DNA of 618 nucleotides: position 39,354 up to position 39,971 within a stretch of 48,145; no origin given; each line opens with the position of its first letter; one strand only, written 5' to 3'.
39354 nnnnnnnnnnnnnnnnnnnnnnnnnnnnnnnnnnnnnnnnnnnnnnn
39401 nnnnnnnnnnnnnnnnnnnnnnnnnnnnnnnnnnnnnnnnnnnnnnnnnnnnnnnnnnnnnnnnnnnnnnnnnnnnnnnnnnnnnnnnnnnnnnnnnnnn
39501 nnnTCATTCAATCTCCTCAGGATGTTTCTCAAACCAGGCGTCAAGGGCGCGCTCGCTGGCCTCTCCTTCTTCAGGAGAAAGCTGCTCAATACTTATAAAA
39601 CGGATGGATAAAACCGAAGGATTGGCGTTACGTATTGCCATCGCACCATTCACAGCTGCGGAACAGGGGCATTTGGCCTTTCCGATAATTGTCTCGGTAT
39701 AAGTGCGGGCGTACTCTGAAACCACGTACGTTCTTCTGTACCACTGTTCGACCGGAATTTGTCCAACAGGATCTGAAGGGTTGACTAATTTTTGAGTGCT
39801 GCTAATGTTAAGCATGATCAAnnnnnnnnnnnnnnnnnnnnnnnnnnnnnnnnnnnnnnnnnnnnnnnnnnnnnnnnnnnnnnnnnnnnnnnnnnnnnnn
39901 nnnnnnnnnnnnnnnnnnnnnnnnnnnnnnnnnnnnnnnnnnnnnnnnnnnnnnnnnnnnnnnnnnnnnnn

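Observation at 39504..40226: Two ORF candidates of atypical composition between the cro-like gene and rha, with competing ORFs on both strands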

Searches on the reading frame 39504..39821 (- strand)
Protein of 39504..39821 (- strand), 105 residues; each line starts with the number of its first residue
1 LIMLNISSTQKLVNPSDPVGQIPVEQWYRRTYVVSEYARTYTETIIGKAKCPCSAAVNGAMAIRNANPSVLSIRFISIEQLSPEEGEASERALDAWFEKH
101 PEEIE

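Call 6: search_protein_families(library=pfam, proteins=[window:39504-39821:-], max_evalue=0.1)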
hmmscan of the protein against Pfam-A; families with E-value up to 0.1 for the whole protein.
window:39504-39821:- (105 aa): 0 families

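Call 31: search_protein_families(library=phrogs, proteins=[window:39504-39815:-], max_evalue=0.01)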
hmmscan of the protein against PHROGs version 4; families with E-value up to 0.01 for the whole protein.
window:39504-39815:- (103 aa): 0 families

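Call 32: search_protein_families(library=ncbifam, proteins=[window:39504-39815:-], max_evalue=0.01)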
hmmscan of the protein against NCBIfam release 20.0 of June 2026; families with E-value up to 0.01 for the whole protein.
window:39504-39815:- (103 aa): 0 families

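Call 48: find_homologous_proteins(query=window:39507-39815:-, max_evalue=0.001)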
Query window:39507-39815:- (103 aa): 8 proteins with E <= 0.001 among 8 candidates.
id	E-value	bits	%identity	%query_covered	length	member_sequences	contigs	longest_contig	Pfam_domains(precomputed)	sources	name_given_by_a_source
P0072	8.8e-61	220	98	100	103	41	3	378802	-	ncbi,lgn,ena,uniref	ncbi:hypothetical protein [Escherichia coli]|uniref:hypothetical protein n=1 Tax=Escherichia coli Ta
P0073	5.7e-56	205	92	100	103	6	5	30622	-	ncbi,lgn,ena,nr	ncbi:TPA: hypothetical protein JL171_004818 [Escherichia coli]|nr:hypothetical protein [Escherichia 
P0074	2.1e-55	203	92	100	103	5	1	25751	-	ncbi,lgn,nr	ncbi:hypothetical protein QSE30_004845 [Escherichia coli]|nr:hypothetical protein [Escherichia coli]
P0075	4.1e-51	189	89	95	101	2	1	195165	-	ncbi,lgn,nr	ncbi:TPA: hypothetical protein M2Q89_003821 [Escherichia coli]|nr:hypothetical protein [Escherichia 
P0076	5.7e-49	182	88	95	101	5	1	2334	-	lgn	-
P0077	7.0e-48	179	89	95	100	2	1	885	-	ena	-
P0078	1.2e-37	146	100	67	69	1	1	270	-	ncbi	ncbi:hypothetical protein, partial [Escherichia coli]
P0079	2.4e-30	123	92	60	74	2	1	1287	-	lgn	-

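Call 85: search_protein_representatives(protein=window:39507-39815:-)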
Query: 103 residues. Proteins with E-value up to 0.001 (for the whole library): 5; up to 1e-10: 4; up to 1e-30: 2. The best 5 are listed.
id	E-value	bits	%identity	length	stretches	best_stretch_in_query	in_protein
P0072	2.8e-61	220.2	98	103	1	1-103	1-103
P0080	5.3e-40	152.0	38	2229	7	43-74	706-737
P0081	2.0e-16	76.4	98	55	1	63-103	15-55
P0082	2.2e-11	60.2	39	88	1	23-101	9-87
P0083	3.0e-05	40.5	40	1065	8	15-45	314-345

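Call 101: search_protein_families(library=padloc, proteins=[window:39507-39815:-], max_evalue=0.01)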
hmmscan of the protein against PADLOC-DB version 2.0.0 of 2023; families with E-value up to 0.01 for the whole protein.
window:39507-39815:- (103 aa): 0 families

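Call 105: search_protein_families(library=pfam, proteins=[P0082], max_evalue=0.001)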
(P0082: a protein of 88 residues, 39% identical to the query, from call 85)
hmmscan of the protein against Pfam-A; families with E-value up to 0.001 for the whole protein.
P0082 (88 aa): 0 families
